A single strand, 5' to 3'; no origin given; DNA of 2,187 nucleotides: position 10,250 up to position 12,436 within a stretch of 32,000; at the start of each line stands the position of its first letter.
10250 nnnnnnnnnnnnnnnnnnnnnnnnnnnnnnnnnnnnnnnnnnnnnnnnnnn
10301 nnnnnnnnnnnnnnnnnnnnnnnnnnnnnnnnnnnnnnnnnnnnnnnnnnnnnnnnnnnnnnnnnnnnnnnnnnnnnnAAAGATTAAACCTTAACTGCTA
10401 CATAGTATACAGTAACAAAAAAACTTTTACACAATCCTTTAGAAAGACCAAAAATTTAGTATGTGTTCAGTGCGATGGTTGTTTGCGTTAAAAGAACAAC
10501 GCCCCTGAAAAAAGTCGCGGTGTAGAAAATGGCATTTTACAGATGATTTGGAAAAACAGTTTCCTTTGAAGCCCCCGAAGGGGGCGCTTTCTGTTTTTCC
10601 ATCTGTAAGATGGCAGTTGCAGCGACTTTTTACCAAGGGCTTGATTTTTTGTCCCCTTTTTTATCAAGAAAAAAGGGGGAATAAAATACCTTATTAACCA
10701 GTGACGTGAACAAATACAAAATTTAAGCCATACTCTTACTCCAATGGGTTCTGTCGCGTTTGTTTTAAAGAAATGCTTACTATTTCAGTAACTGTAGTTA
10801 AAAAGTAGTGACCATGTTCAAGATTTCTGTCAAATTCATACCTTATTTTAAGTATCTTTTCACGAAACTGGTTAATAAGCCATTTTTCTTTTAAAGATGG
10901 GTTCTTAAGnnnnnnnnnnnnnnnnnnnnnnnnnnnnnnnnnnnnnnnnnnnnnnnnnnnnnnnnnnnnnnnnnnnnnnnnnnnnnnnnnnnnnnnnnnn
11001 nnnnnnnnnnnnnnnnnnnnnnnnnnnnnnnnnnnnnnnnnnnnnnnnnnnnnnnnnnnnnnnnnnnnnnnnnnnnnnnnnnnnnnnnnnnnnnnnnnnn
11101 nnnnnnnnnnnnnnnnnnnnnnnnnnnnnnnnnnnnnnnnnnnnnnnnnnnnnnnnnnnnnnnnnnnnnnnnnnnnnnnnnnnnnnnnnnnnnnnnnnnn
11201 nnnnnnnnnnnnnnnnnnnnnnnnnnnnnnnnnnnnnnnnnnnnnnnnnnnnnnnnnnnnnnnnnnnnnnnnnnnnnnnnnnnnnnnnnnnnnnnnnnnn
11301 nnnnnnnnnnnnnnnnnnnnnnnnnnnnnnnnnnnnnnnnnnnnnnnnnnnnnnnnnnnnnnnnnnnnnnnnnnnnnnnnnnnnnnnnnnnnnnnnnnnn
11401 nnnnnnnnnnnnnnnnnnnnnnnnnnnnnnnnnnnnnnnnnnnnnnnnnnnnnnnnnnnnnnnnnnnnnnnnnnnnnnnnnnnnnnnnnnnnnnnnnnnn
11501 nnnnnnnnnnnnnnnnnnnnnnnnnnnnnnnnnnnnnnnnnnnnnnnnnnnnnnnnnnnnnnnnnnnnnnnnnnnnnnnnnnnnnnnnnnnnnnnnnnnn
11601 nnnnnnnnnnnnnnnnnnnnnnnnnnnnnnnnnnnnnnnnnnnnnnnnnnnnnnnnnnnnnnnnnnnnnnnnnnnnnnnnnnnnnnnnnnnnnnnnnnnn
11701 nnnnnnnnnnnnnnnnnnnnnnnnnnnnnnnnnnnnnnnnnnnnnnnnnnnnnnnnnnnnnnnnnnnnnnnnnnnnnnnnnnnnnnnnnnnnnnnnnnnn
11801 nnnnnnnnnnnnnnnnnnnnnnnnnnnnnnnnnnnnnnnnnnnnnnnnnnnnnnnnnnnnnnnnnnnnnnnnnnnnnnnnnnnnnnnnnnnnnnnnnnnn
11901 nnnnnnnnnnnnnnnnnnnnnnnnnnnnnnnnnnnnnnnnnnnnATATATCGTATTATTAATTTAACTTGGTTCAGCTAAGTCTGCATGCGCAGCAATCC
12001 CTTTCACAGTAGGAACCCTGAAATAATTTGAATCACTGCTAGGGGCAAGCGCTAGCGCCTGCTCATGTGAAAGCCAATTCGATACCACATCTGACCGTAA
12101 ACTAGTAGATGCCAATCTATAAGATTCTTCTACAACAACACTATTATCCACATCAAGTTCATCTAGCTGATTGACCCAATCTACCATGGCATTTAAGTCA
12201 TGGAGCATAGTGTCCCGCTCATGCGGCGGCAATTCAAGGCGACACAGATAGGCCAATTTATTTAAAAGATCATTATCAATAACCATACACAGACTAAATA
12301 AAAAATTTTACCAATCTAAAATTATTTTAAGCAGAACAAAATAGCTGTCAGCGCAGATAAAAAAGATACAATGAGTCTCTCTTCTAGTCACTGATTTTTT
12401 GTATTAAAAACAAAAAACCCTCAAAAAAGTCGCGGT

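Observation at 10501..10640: Very long imperfect hairpin inside the element, maintained by compensatory changes between copies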

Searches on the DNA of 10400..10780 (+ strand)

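Call 58: search_rna_families(source=window, start=10400, end=10780, threshold=evalue, max_evalue=1)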
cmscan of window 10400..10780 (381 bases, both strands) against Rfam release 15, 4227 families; matches with E-value up to 1: 4.
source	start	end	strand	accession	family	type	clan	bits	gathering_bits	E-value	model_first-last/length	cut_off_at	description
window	10559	10588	-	RF01371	CRISPR-DR58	Gene; CRISPR;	-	21.6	38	0.073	1-37/37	no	CRISPR RNA direct repeat element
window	10532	10606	+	RF02732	JA04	Gene; sRNA;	-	21.3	81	0.95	1-81/81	no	Aggregatibacter sRNA JA04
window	10497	10664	-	RF01459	rliE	Gene; sRNA;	-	18.5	90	0.88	1-222/222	no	Listeria sRNA rliE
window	10508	10632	+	RF04120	MIR5998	Gene; miRNA;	-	15.8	180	0.56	1-173/173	no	MIR5998 microRNA precursor family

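Call 79: search_dna_similar(query=window:10455-10725:+, collection=plasmids, mode=distant, max_evalue=0.001, max_rows=15)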
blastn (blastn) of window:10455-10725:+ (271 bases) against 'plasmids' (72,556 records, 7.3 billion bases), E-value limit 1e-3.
Records with a match: 1; places in all: 1; records where one place covers at least 80% of the query: 0.
Best place of each record, by identity: 60-80% 1.
By first word of the organism name: Candidatus 1.
By predicted mobility (MOB-suite, as given by PLSDB): non-mobilizable 1.
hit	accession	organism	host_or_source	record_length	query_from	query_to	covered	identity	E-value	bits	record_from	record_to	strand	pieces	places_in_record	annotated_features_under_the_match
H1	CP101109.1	Candidatus Cardinium sp.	Dermatophagoides farinae,symbiont ...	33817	111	256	54%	71.4%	2e-8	66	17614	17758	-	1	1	none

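Call 80: get_annotated_region(hit=H1, flank=6000)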
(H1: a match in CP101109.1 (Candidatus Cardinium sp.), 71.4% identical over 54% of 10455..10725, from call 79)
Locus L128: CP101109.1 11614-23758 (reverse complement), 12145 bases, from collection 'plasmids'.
description: MAG: Candidatus Cardinium sp. isolate DF plasmid p_A, complete sequence
organism: Candidatus Cardinium sp. (NCBI taxid 1912860)
taxonomy: Bacteria; Bacteroidota; Cytophagia; Cytophagales; Amoebophilaceae; Candidatus Cardinium; Candidatus Cardinium sp.
host: -; source: Dermatophagoides farinae,symbiont metagenome,whole organism; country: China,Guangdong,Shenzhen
typing (MOB-suite, as given by PLSDB): non-mobilizable
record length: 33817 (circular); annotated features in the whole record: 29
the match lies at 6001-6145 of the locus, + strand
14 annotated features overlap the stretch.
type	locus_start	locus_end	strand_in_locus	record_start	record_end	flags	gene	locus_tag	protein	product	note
CDS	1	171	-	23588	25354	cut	-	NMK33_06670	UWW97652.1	ATP-binding protein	-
CDS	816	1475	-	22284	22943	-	-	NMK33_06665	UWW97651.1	recombinase family protein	-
CDS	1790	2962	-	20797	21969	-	-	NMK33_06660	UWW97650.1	SMI1/KNR4 family protein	-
CDS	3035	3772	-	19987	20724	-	-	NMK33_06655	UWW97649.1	hypothetical protein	-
CDS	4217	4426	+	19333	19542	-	-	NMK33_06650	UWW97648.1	hypothetical protein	-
CDS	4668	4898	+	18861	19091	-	-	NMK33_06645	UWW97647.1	hypothetical protein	-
CDS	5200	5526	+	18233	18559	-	-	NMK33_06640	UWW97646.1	hypothetical protein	-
CDS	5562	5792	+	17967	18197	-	-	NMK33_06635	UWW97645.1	hypothetical protein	-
CDS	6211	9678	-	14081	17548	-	-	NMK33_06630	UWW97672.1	HD domain-containing protein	-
CDS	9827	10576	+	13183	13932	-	-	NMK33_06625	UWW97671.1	NUDIX hydrolase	-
CDS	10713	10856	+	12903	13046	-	-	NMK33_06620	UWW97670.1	hypothetical protein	-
CDS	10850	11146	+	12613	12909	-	-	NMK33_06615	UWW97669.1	hypothetical protein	-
CDS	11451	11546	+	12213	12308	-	-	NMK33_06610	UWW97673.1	hypothetical protein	-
CDS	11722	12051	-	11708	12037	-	-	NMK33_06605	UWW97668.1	helix-turn-helix domain-containing protein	-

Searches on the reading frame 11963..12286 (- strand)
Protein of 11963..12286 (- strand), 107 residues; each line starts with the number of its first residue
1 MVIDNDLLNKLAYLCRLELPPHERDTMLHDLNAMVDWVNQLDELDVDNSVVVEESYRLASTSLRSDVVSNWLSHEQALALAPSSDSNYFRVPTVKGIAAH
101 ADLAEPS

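Call 38: find_encoding_contigs(protein=window:11963-12286:-, flank=4000, max_places=10)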
Protein window:11963-12286:- (107 aa): no gene with exactly this product is on record in the collection.
